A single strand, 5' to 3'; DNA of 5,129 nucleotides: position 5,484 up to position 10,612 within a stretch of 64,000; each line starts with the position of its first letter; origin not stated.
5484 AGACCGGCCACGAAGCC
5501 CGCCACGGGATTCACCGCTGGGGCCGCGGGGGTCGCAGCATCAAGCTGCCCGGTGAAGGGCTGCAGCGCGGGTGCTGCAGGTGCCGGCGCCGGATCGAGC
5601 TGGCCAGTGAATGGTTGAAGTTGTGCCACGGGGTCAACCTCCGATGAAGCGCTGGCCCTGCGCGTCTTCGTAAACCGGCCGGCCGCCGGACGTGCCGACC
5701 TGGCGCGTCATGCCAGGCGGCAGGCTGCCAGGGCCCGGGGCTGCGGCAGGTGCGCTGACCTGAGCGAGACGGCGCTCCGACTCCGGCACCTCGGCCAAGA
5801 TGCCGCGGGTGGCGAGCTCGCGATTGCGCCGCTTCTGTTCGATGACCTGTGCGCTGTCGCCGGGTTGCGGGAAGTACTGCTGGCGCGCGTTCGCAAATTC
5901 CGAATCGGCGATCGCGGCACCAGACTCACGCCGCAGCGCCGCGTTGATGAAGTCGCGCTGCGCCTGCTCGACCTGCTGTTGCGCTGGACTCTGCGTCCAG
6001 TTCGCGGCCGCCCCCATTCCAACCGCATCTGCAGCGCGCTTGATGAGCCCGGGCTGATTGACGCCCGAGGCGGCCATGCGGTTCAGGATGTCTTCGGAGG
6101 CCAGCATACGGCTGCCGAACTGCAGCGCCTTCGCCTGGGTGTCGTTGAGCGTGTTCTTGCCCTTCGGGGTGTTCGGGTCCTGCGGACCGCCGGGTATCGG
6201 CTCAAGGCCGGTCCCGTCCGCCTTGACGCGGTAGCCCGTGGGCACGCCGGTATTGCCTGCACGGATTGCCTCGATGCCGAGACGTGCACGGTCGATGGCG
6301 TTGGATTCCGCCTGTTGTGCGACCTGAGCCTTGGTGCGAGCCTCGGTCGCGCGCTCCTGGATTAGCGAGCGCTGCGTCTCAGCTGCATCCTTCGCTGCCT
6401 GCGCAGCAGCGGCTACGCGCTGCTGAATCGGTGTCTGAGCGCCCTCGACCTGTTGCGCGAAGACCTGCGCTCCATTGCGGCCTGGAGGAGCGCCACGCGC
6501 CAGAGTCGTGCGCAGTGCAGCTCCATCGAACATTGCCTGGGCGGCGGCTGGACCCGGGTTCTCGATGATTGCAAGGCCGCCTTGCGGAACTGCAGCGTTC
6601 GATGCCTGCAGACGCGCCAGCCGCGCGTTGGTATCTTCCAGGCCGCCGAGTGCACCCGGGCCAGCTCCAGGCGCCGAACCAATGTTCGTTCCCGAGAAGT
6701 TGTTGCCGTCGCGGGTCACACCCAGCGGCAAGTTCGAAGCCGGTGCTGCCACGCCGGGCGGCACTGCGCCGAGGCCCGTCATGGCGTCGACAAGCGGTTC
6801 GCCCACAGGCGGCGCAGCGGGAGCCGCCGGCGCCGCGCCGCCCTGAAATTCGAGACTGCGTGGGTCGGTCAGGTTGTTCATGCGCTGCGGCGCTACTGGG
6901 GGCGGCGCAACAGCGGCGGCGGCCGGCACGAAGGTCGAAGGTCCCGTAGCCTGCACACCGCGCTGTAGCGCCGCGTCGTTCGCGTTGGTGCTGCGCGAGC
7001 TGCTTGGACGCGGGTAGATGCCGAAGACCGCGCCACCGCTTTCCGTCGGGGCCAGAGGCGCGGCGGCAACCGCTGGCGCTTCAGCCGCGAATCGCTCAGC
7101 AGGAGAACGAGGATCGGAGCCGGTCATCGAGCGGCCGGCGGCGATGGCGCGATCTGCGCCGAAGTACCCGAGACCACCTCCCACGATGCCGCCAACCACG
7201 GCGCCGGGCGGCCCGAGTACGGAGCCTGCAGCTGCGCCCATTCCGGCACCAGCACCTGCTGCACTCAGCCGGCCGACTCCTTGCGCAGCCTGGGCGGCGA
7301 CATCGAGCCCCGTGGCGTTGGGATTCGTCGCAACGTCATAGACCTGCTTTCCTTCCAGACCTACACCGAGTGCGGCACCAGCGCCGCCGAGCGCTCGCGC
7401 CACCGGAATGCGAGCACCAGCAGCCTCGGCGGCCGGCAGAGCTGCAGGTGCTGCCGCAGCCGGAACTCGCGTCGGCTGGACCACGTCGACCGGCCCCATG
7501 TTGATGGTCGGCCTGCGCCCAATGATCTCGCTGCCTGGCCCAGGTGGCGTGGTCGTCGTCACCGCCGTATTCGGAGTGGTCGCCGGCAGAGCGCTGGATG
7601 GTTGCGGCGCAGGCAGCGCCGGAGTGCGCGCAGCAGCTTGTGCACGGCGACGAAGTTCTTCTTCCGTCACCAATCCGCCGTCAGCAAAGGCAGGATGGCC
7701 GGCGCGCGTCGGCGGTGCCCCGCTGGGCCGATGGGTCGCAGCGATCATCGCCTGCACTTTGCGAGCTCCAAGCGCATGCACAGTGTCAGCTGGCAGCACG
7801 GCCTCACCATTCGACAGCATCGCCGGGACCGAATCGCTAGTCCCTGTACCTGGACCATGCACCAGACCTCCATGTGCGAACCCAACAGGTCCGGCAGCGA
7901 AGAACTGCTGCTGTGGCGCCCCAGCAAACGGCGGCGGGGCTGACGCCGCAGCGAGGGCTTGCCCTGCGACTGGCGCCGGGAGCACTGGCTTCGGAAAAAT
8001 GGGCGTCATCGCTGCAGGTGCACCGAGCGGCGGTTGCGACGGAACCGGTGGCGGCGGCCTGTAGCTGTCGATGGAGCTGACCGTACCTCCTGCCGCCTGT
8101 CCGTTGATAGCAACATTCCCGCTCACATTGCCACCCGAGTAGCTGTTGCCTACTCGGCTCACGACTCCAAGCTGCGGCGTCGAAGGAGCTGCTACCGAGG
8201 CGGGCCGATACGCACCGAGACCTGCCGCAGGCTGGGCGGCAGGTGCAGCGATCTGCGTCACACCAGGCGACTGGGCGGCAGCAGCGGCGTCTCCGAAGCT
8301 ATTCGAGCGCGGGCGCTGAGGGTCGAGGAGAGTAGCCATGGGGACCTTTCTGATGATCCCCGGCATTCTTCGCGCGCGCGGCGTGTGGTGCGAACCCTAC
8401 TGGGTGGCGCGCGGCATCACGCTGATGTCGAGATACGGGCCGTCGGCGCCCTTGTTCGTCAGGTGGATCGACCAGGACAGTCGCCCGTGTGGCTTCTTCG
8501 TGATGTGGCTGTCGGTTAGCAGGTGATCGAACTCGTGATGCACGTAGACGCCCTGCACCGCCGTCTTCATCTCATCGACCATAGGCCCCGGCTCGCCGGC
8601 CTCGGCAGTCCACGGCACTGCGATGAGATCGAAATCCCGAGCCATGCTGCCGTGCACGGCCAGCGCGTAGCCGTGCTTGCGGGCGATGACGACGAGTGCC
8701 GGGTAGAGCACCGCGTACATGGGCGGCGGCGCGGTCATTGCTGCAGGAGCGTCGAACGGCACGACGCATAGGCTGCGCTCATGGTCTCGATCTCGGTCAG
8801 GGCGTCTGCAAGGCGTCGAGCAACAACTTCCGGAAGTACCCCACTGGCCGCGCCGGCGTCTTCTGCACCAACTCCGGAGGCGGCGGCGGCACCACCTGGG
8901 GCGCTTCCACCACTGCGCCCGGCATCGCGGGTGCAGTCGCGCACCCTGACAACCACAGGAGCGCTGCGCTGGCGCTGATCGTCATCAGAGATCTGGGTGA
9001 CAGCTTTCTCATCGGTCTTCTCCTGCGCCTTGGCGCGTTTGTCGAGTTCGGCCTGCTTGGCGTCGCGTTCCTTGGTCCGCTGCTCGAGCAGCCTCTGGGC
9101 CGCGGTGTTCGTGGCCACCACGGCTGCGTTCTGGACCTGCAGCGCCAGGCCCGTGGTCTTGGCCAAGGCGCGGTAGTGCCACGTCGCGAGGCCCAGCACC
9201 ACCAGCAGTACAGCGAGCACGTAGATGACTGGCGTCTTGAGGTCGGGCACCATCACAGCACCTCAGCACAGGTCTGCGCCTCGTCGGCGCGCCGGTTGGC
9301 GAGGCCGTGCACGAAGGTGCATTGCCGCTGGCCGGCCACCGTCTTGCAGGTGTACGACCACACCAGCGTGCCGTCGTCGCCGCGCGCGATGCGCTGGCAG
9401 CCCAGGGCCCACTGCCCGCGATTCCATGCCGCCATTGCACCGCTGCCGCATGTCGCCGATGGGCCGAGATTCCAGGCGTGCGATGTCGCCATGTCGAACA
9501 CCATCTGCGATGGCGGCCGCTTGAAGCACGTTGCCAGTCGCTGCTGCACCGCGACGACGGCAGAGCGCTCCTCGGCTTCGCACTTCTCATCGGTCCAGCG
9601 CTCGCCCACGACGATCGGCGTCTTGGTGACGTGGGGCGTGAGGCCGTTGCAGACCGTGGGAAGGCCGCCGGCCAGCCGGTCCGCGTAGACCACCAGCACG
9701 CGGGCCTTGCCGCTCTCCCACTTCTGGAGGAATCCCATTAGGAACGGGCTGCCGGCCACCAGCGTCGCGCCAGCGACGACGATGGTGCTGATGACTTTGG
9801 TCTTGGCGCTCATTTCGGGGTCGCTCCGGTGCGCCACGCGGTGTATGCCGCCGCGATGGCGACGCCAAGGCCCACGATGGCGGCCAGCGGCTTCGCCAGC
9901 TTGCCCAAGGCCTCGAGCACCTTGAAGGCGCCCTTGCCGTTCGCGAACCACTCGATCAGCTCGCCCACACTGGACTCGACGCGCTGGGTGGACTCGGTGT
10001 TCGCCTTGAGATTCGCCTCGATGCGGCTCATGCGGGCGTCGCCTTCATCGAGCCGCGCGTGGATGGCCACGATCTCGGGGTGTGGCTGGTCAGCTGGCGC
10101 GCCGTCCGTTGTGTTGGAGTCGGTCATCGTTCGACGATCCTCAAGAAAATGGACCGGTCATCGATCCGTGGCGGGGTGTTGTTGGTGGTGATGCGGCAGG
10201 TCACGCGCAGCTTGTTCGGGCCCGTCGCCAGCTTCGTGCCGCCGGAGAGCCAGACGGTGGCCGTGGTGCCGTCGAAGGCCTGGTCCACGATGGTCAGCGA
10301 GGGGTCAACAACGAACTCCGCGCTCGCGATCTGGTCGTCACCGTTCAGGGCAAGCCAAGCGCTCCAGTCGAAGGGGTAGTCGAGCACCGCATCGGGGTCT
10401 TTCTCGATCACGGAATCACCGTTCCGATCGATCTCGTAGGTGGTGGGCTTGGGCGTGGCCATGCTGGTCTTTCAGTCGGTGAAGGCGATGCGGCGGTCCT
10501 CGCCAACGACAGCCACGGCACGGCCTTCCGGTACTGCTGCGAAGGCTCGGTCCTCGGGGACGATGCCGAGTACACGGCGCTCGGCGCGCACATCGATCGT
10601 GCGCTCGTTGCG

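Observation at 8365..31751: Six-copy 17-bp motif with a fixed-distance -10: a distributed late-promoter system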

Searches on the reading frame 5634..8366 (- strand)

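Call 6: search_protein_families(library=phrogs, proteins=[window:5634-8366:-])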
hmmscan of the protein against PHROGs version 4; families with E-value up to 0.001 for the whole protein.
window:5634-8366:- (910 aa): 10 families
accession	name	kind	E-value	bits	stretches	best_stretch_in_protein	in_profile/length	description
phrog_6090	-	tail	7.2e-12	44.8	1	163-240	1097-1184/1853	tail length tape measure protein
phrog_11341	-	unknown function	1e-11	45.4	1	176-574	58-385/678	-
phrog_5448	-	tail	1.6e-10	39.5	1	161-242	2281-2365/3103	tail length tape measure protein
phrog_25241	-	tail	9.5e-10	38.7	1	161-255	676-756/810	tail length tape measure protein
phrog_13338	-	unknown function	1.9e-08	34.1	1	162-235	782-851/903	-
phrog_3547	-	tail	2.2e-07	30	1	161-317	964-1092/1767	tail length tape measure protein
phrog_35431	-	unknown function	5e-06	26.3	1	802-853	448-499/546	-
phrog_37298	-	unknown function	9.2e-05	21.6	1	162-196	983-1017/1088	-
phrog_35029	-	unknown function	0.00058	19.1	1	160-237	358-433/853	-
phrog_23013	-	tail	0.00086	18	1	160-238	1252-1332/1379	tail length tape measure protein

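Call 95: search_protein_families(library=pfam, proteins=[window:5634-8366:-], max_evalue=0.001)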
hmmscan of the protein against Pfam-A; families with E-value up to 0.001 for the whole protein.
window:5634-8366:- (910 aa): 0 families

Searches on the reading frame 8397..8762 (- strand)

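Call 78: search_protein_families(library=phrogs, proteins=[window:8397-8762:-], max_evalue=0.001)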
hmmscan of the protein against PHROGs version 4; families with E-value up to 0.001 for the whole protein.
window:8397-8762:- (121 aa): 2 families
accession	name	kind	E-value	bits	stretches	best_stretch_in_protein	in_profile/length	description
phrog_35913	-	unknown function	1.5e-19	71.6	1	13-119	12-105/111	-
phrog_31354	-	unknown function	5.2e-08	33.9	1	12-115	11-111/113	-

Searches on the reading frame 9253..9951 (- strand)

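Call 78: search_protein_families(library=phrogs, proteins=[window:9253-9951:-], max_evalue=0.001)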
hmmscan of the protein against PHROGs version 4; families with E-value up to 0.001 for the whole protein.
window:9253-9951:- (232 aa): 2 families
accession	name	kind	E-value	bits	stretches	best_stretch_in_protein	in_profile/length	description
phrog_7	-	lysis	1.4e-21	77.3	1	68-229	555-696/873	endolysin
phrog_7910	-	lysis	3.1e-08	35.1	1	132-228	10-91/96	endolysin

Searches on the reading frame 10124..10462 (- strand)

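Call 78: search_protein_families(library=phrogs, proteins=[window:10124-10462:-], max_evalue=0.001)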
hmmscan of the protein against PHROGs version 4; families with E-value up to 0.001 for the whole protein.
window:10124-10462:- (112 aa): 1 family
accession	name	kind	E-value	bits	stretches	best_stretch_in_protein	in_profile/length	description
phrog_4137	-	unknown function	4e-11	43.7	1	17-111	260-348/349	-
